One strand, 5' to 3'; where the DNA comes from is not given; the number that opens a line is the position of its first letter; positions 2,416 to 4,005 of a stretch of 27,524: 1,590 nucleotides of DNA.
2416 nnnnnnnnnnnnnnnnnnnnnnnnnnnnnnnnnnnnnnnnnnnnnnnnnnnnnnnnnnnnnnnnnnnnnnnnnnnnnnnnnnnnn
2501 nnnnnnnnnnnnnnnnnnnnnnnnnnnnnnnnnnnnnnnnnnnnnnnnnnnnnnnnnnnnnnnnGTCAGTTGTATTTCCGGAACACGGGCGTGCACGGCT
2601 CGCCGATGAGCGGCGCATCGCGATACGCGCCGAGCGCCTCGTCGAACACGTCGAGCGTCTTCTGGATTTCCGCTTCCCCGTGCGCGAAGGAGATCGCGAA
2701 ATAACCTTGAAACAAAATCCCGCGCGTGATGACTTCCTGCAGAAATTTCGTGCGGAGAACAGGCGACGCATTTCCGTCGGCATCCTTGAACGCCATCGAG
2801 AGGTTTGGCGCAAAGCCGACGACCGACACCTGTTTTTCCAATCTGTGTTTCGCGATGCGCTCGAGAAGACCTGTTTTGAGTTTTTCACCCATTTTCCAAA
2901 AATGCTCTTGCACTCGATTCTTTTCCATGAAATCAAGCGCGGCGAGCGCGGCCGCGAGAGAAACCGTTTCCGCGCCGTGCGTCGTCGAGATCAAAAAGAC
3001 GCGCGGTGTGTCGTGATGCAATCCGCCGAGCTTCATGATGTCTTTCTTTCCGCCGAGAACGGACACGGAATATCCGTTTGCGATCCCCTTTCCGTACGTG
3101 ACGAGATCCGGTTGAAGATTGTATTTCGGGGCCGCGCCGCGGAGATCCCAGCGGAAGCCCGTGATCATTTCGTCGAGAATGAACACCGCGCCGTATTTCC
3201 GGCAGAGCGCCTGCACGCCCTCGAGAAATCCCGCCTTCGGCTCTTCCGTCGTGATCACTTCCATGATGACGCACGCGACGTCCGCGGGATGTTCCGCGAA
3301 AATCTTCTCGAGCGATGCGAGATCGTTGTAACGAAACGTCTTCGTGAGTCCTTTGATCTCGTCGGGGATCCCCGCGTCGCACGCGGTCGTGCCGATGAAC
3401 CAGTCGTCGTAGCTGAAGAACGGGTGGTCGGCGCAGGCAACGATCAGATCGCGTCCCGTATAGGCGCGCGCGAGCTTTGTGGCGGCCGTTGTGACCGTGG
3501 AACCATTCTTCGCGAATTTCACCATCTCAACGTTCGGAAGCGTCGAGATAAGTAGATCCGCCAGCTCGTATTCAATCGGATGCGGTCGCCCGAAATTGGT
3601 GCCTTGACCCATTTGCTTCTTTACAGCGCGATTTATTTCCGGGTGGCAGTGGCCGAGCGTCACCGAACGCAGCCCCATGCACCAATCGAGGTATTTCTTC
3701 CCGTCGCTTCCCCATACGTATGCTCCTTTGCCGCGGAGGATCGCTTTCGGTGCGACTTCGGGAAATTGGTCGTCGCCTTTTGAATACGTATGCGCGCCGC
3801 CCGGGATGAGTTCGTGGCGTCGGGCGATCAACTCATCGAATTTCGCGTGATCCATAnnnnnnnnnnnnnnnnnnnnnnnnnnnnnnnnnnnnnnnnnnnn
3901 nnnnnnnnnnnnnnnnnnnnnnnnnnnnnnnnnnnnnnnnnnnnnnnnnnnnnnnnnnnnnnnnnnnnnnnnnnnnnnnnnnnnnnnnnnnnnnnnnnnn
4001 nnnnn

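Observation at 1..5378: Sialic-acid operon with an embedded oxidise-then-transaminate module: candidate pathway to an extra-amino (possibly methylated) nonulosonic acid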

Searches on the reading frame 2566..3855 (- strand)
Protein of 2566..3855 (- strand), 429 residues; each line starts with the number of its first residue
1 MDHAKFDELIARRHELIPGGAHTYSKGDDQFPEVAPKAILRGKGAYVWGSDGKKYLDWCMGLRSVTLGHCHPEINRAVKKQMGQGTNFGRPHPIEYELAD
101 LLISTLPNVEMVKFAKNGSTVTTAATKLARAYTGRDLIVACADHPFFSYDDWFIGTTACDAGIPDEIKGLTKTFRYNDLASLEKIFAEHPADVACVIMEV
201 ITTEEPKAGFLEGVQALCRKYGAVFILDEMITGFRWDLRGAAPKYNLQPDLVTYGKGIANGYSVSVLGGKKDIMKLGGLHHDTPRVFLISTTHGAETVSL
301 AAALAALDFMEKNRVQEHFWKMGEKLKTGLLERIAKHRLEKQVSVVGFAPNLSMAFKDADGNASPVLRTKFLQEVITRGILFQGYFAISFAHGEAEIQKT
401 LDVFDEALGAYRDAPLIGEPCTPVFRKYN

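Call 4: search_protein_families(library=pfam, proteins=[window:2566-3855:-])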
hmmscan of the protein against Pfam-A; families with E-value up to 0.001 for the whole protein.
window:2566-3855:- (429 aa): 1 family
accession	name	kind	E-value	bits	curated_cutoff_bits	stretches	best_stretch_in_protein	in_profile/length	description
PF00202.27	Aminotran_3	-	3e-42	145.2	30.5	1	38-383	12-372/403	Aminotransferase class-III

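Call 5: search_protein_families(library=ncbifam, proteins=[window:2566-3855:-])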
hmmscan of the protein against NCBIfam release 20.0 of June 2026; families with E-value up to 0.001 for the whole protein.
window:2566-3855:- (429 aa): 70 families (the best 25 are shown)
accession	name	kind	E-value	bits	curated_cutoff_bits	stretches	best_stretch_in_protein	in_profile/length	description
NF004856.0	PRK06209.1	equivalog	5.6e-172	572.3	486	1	7-429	12-441/450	glutamate-1-semialdehyde 2,1-aminomutase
NF000818.0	PRK00062.1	subfamily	3.5e-71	240.1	398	1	5-410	5-426/429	glutamate-1-semialdehyde 2,1-aminomutase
TIGR00713.1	hemL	equivalog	3.1e-67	227.1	527.3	1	11-407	7-419/423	glutamate-1-semialdehyde 2,1-aminomutase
NF041362.1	GntE_guanitoxin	equivalog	8.2e-67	225.6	525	1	3-401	5-426/426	guanitoxin biosynthesis PLP-dependent transaminase GntE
NF009055.0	PRK12389.1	equivalog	1.4e-59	201.8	637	1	2-410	2-427/431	glutamate-1-semialdehyde 2,1-aminomutase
NF005993.0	PRK08117.1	subfamily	8.6e-43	146.5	574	2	172-408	185-427/433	aspartate aminotransferase family protein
TIGR00707.1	argD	subfamily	1.1e-37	129.8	410.05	1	38-347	12-322/381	acetylornithine/succinylornithine family transaminase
NF001864.0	PRK00615.1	equivalog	2.2e-37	128.7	706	1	33-359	33-366/433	glutamate-1-semialdehyde aminotransferase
NF004718.0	PRK06062.1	subfamily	3.1e-37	128.2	472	2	179-348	203-375/454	hypothetical protein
NF004426.0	PRK05769.1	equivalog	1.3e-36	126.4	552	2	183-382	209-405/441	acetyl ornithine aminotransferase family protein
NF005453.0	PRK07046.1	subfamily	4.5e-36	124.4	425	1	35-409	57-449/453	transaminase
TIGR00508.1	bioA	equivalog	1.8e-35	122.3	405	2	173-407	176-417/419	adenosylmethionine--8-amino-7-oxononanoate transaminase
NF002797.0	PRK02936.1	equivalog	1.9e-35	122.3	496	1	38-348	14-321/385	acetylornithine transaminase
NF005102.0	PRK06541.1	equivalog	3.2e-35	121.5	574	2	183-381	212-413/460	aspartate aminotransferase family protein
NF006368.0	PRK08593.1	equivalog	5.6e-33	114.2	570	2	178-381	193-396/448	aspartate aminotransferase family protein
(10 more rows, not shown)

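Call 19: find_homologous_proteins(query=window:2566-3855:-)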
Query window:2566-3855:- (429 aa): 8000 proteins with E <= 0.001 among 8000 candidates; the best 120 are listed. Only proteins of 235 to 751 residues were searched: fused or split forms outside these lengths cannot appear, so this answer is no evidence that the protein stands alone or is whole; find_related_loci, which searches DNA, has no such limit.
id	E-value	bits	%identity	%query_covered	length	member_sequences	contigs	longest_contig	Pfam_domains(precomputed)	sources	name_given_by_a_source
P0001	4.5e-259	877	89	100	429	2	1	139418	PF00202.28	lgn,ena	-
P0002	3.2e-216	736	74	97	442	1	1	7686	PF00202.28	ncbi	-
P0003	1.3e-209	714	72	99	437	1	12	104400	PF00202.28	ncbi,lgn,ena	ncbi:MAG: glutamate-1-semialdehyde 2,1-aminomutase [Patescibacteria group bacterium]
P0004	1.8e-208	711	72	99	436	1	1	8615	PF00202.28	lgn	-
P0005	5.3e-208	709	72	99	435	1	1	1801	PF00202.28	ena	-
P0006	6.5e-208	709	71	99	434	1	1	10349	PF00202.28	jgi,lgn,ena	-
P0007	1.9e-205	701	71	99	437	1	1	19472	PF00202.28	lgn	-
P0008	1.6e-202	691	71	98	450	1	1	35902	PF00202.28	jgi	jgi:glutamate-1-semialdehyde 2,1-aminomutase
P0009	6.3e-202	689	72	98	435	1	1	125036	PF00202.28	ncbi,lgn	-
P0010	8.8e-201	685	71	98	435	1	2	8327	PF00202.28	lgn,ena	-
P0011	2.1e-200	684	68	100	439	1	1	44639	PF00202.28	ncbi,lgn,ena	-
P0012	2.3e-199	681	70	99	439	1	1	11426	PF00202.28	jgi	jgi:glutamate-1-semialdehyde 2,1-aminomutase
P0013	5.4e-199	679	70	98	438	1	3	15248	PF00202.28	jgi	jgi:glutamate-1-semialdehyde 2,1-aminomutase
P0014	2.3e-198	677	69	99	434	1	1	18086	PF00202.28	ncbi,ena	-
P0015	8.4e-198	675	68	99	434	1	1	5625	PF00202.28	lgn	-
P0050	7.6e-179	613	63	99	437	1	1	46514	PF00202.28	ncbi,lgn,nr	ncbi:MAG: glutamate-1-semialdehyde 2,1-aminomutase [Candidatus Marinimicrobia bacterium]|nr:glutamat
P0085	4.6e-144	498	53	100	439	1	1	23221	PF00202.28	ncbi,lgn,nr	ncbi:MAG: glutamate-1-semialdehyde 2,1-aminomutase [Candidatus Altiarchaeota archaeon]|nr:glutamate-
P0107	1.1e-142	494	53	98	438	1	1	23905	PF00202.28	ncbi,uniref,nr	ncbi:glutamate-1-semialdehyde 2,1-aminomutase [Telmatospirillum sp. J64-1]|uniref:glutamate-1-semial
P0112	1.6e-142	493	53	98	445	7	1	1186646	PF00202.28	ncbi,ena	-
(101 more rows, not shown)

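Call 20: find_encoding_contigs(protein=P0001, flank=10000, max_places=3)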
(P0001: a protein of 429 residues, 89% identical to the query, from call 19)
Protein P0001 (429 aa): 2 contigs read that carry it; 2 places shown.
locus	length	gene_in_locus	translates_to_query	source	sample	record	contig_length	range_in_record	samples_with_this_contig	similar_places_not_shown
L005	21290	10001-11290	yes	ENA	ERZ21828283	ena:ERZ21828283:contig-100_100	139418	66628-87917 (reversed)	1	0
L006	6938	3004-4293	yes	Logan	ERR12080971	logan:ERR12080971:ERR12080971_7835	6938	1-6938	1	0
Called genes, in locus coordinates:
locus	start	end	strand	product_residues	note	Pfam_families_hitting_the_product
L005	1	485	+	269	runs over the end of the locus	PF13489:Methyltransf_23 (weak), PF08241:Methyltransf_11, PF13649:Methyltransf_25 (weak), PF13847:Methyltransf_31 (weak)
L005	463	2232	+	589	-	-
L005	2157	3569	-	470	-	-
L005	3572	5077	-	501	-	PF05159:Capsule_synth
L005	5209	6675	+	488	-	PF01943:Polysacc_synt, PF13440:Polysacc_synt_3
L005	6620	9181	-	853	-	-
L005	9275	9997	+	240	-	PF02348:CTP_transf_3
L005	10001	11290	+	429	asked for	PF00202:Aminotran_3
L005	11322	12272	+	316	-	PF01408:GFO_IDH_MocA (weak), PF02894:GFO_IDH_MocA_C, PF22725:GFO_IDH_MocA_C3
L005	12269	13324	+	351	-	PF03102:NeuB, PF08666:SAF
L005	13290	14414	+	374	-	PF02350:Epimerase_2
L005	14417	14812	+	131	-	PF00132:Hexapep, PF14602:Hexapep_2 (weak)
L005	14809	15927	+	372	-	PF01041:DegT_DnrJ_EryC1, PF00155:Aminotran_1_2 (weak), PF01053:Cys_Met_Meta_PP (weak)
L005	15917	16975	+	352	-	PF01073:3Beta_HSD, PF01370:Epimerase, PF02719:Polysacc_synt_2, PF04321:RmlD_sub_bind, PF05368:NmrA, PF16363:GDP_Man_Dehyd, PF07993:NAD_binding_4, PF13460:NAD_binding_10, +1 more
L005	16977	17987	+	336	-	PF08442:ATP-grasp_2 (weak), PF16114:Citrate_bind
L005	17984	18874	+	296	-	PF02629:CoA_binding, PF13607:Succ_CoA_lig (weak)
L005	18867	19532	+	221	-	PF00285:Citrate_synt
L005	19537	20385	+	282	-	PF03721:UDPG_MGDP_dh_N, PF00984:UDPG_MGDP_dh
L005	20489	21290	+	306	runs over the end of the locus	PF01073:3Beta_HSD, PF01370:Epimerase, PF02719:Polysacc_synt_2, PF04321:RmlD_sub_bind, PF05368:NmrA, PF07993:NAD_binding_4 (faint), PF13460:NAD_binding_10, PF16363:GDP_Man_Dehyd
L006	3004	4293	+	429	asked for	PF00202:Aminotran_3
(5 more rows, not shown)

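Call 24: find_encoding_contigs(protein=P0107, flank=9000, max_places=1)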
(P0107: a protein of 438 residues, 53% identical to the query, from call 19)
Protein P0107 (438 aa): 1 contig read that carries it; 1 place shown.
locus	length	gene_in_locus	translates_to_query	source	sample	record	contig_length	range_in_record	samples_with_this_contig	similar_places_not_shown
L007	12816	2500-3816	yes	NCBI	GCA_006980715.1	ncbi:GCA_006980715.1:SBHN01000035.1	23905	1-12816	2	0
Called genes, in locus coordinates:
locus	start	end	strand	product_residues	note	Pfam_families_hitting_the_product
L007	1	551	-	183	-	?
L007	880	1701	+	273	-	PF08032:SpoU_sub_bind, PF00588:SpoU_methylase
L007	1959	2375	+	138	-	PF01814:Hemerythrin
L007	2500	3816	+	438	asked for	PF00202:Aminotran_3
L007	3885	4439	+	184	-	PF01965:DJ-1_PfpI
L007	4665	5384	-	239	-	PF03472:Autoind_bind, PF00196:GerE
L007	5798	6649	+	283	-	PF00892:EamA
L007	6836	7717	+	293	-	PF00892:EamA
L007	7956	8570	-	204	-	PF02492:cobW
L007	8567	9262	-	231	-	PF01730:UreF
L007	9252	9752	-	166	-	PF02814:UreE_N, PF05194:UreE_C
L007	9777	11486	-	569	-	PF00449:Urease_alpha, PF01979:Amidohydro_1, PF07969:Amidohydro_3 (weak)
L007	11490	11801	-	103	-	PF00699:Urease_beta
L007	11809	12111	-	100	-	PF00547:Urease_gamma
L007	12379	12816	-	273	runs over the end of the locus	PF01774:UreD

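Call 25: find_encoding_contigs(protein=P0112, flank=9000, max_places=1)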
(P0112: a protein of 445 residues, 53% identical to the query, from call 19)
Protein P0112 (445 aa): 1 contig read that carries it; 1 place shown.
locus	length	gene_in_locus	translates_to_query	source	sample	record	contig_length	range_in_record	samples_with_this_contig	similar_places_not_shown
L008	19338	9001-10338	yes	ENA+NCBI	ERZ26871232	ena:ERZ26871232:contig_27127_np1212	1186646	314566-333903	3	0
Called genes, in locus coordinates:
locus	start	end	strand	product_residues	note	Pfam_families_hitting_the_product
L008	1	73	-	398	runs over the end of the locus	PF13439:Glyco_transf_4, PF13579:Glyco_trans_4_4, PF13477:Glyco_trans_4_2, PF20706:GT4-conflict, PF00534:Glycos_transf_1, PF13692:Glyco_trans_1_4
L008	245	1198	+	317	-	PF01522:Polysacc_deac_1, PF11959:DUF3473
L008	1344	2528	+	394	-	PF13692:Glyco_trans_1_4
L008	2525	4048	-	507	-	PF01943:Polysacc_synt, PF13440:Polysacc_synt_3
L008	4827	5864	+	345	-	PF01073:3Beta_HSD, PF01370:Epimerase, PF04321:RmlD_sub_bind, PF16363:GDP_Man_Dehyd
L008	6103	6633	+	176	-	PF00908:dTDP_sugar_isom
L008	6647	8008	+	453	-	PF16254:DUF4910, PF09940:DUF2172, PF16221:HTH_47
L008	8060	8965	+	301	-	-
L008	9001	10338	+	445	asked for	PF00202:Aminotran_3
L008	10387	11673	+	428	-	PF08421:Methyltransf_13, PF13489:Methyltransf_23, PF08484:Methyltransf_14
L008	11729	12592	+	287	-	PF00483:NTP_transferase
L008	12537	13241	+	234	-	PF02585:PIG-L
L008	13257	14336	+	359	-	PF13641:Glyco_tranf_2_3, PF00535:Glycos_transf_2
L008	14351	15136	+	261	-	PF01061:ABC2_membrane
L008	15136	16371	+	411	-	PF00005:ABC_tran, PF14524:Wzt_C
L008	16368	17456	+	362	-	-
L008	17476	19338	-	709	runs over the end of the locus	PF13442:Cytochrome_CBB3, PF01011:PQQ, PF13360:PQQ_2, PF13570:Beta-prop_ACSF4 (weak), PF13360:PQQ_2, PF01011:PQQ, PF13360:PQQ_2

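Call 26: find_encoding_contigs(protein=P0085, flank=9000, max_places=1)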
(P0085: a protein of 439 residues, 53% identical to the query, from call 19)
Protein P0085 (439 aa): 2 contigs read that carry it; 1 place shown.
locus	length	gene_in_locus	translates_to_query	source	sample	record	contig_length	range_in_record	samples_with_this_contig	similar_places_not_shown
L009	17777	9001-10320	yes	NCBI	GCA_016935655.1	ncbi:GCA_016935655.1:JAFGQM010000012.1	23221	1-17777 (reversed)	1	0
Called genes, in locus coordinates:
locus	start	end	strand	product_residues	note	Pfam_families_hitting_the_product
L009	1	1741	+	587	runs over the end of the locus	-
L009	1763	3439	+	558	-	PF02350:Epimerase_2, PF02684:LpxB (weak), PF04464:Glyphos_transf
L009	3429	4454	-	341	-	PF13489:Methyltransf_23, PF08241:Methyltransf_11 (faint), PF08242:Methyltransf_12 (weak), PF13649:Methyltransf_25 (faint), PF13847:Methyltransf_31 (faint)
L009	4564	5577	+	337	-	PF04055:Radical_SAM, PF13186:SPASM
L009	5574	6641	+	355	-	PF03102:NeuB, PF08666:SAF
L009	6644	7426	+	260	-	PF02348:CTP_transf_3, PF12804:NTP_transf_3 (weak)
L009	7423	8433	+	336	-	PF01408:GFO_IDH_MocA, PF03807:F420_oxidored (faint), PF02894:GFO_IDH_MocA_C, PF22725:GFO_IDH_MocA_C3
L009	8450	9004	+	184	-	PF13302:Acetyltransf_3, PF13420:Acetyltransf_4, PF13523:Acetyltransf_8 (weak), PF00583:Acetyltransf_1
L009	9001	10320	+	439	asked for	PF00202:Aminotran_3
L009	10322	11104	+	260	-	PF00795:CN_hydrolase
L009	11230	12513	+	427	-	-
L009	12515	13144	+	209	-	PF00117:GATase, PF01174:SNO (weak)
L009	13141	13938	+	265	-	PF00977:His_biosynth, PF01207:Dus (weak), PF01180:DHO_dh (faint), PF02581:TMP-TENI (faint)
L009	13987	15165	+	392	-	-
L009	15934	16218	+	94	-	-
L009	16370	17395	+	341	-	PF03102:NeuB, PF08666:SAF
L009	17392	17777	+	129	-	PF02350:Epimerase_2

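Call 27: find_encoding_contigs(protein=P0050, flank=9000, max_places=1)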
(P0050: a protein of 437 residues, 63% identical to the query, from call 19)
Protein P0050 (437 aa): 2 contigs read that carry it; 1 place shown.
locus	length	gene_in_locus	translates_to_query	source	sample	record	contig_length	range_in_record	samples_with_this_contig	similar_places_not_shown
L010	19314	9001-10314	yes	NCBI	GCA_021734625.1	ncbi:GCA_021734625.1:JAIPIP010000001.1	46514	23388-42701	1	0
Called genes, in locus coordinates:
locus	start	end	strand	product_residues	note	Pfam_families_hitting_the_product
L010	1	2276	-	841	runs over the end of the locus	PF09586:YfhO (faint)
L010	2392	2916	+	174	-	PF01583:APS_kinase, PF08433:KTI12 (weak), PF13671:AAA_33 (weak), PF13238:AAA_18 (weak)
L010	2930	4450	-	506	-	PF05159:Capsule_synth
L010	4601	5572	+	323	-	PF13489:Methyltransf_23, PF08003:Methyltransf_9 (faint), PF08241:Methyltransf_11, PF08242:Methyltransf_12, PF13649:Methyltransf_25, PF13847:Methyltransf_31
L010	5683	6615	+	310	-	PF03102:NeuB, PF08666:SAF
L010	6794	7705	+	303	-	PF04055:Radical_SAM (weak), PF13186:SPASM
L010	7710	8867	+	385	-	PF02350:Epimerase_2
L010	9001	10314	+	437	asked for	PF00202:Aminotran_3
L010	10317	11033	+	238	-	PF02348:CTP_transf_3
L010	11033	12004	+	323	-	-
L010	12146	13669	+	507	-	PF01467:CTP_transf_like, PF00294:PfkB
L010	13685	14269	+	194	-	PF13580:SIS_2, PF01380:SIS (weak)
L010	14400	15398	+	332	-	PF01073:3Beta_HSD, PF01370:Epimerase, PF04321:RmlD_sub_bind, PF07993:NAD_binding_4 (faint), PF16363:GDP_Man_Dehyd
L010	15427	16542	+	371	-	PF00155:Aminotran_1_2 (weak), PF00266:Aminotran_5 (weak), PF01041:DegT_DnrJ_EryC1, PF01053:Cys_Met_Meta_PP (weak), PF01212:Beta_elim_lyase (weak)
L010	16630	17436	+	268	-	PF13292:DXP_synthase_N, PF00456:Transketolase_N, PF00676:E1_dh (weak), PF02775:TPP_enzyme_C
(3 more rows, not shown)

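Call 37: find_related_loci(query=A1, collection=genome_contigs, flank=10000)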
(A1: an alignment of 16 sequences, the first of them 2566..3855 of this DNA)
Query A1 (429 aa) in genome_contigs; peptide patterns used: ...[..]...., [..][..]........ (x = any residue, [..] = any of these).
600 stretches matched a pattern (row limit reached: there are more); 596 encode a relative of the query (tblastn E <= 1e-3); the best 80 are kept; 80 distinct loci.
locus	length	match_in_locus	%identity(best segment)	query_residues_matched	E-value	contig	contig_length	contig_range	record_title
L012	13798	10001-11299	67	5-429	0e+0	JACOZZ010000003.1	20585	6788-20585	MAG: Candidatus Yanofskybacteria bacterium isolate NC_groundwater_218_Ag_S-0.1um_43_10 S4_GD2017_2_S1_scaffold_1628, who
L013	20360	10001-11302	63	4-429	5e-179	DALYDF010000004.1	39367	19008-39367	MAG TPA_asm: Candidatus Magasanikbacteria bacterium isolate CTOTU14220 NODE_195_length_39367_cov_3.834122, whole genome 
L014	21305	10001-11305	52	1-429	4e-149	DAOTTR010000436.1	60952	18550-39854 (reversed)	MAG TPA_asm: Caldilineaceae bacterium isolate F11_8 k119_2857131, whole genome shotgun sequence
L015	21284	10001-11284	52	8-429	4e-147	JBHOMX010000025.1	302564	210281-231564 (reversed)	MAG: Candidatus Brachytrichaceae bacterium NZ_4S206 k127_1193078, whole genome shotgun sequence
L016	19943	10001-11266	55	14-429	4e-147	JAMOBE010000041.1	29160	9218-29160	MAG: Alphaproteobacteria bacterium isolate YQV-1 scaffold_238, whole genome shotgun sequence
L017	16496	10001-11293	52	5-429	1e-146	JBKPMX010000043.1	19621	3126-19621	MAG: Acidobacteriota bacterium isolate GS_HAYS_MAG_00055 GS_HAYS_000001668285, whole genome shotgun sequence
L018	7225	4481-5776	52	5-427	3e-146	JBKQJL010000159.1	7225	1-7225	MAG: Myxococcaceae bacterium isolate BOr2D2E2F__bin_32 BOr2D2E2F_000000179659, whole genome shotgun sequence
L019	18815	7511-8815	52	1-429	6e-146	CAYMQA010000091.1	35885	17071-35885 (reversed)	MAG TPA_asm: uncultured Caldilinea sp. isolate SRP329715_co2_365 genome assembly, contig: NODE_2491_length_35885_cov_6.3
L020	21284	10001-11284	51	8-429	2e-145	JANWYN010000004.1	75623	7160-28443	MAG: Candidatus Roseilinea sp. isolate SKYG71 k141_51953, whole genome shotgun sequence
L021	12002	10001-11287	52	7-429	1e-145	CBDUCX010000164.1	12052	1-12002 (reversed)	MAG TPA_asm: uncultured Pleurocapsa sp. isolate ERR2431958_binner13_Refined_38 genome assembly, contig: ERZ23878668.945,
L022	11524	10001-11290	53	5-428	1e-145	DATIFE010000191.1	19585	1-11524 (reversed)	MAG TPA_asm: Anaeromyxobacteraceae bacterium isolate SMAG_U16387 k141_2139506, whole genome shotgun sequence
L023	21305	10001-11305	52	1-429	1e-145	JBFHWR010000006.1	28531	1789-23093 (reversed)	MAG: Gemmatimonadales bacterium isolate Mix_sand09.2021.07.Z.31 k141_508545_length_28531_cov_9.6560, whole genome shotgu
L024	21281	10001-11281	51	9-429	9e-145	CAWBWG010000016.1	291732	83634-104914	MAG: uncultured Acidobacteriota bacterium isolate MFD04570.bin.2.106 genome assembly, contig: contig_197038, whole genom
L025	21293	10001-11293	53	5-429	1e-143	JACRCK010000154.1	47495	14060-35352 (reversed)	MAG: Deltaproteobacteria bacterium isolate NC_groundwater_1644_Pr3_B-0.1um_57_11 SR-2_scaffold_141_1317650, whole genome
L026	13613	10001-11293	52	7-429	8e-144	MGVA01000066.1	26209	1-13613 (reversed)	MAG: Elusimicrobia bacterium RIFOXYA12_FULL_51_18 rifixya3_full_scaffold_820, whole genome shotgun sequence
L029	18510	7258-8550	51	5-429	8e-143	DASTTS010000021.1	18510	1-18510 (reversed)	MAG TPA_asm: Pyrinomonadaceae bacterium isolate SMAG_U2312 k141_759917, whole genome shotgun sequence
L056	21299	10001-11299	50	4-429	1e-136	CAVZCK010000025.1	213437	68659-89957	MAG: uncultured Alphaproteobacteria bacterium isolate MFD00822.bin.2.84 genome assembly, contig: contig_62069, whole gen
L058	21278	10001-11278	49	9-428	2e-136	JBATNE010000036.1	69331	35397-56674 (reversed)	MAG: Candidatus Zixiibacteriota bacterium isolate MFD10473_ilm_asm_bin15 k127_137339, whole genome shotgun sequence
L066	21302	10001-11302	49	2-429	1e-135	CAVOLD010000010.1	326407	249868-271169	MAG: uncultured Acidobacteriota bacterium isolate MFD10071.bin.1.71 genome assembly, contig: contig_49374, whole genome 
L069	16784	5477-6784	50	1-429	3e-137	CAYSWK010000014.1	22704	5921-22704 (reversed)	MAG TPA_asm: Candidatus Micrarchaeota archaeon isolate SRP192515_co1_84 genome assembly, contig: NODE_2085_length_22704_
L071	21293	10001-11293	50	5-429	6e-135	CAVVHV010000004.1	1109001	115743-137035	MAG: uncultured Acidobacteriota bacterium isolate MFD02840.bin.2.108 genome assembly, contig: contig_2020, whole genome 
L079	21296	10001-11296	48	4-429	1e-134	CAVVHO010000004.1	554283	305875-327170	MAG: uncultured Gemmatimonadales bacterium isolate MFD02242.bin.1.342 genome assembly, contig: contig_34747, whole genom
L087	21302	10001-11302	49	1-429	2e-133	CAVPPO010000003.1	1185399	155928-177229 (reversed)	MAG: uncultured Acidobacteriota bacterium isolate MFD00008.bin.2.100 genome assembly, contig: contig_31787, whole genome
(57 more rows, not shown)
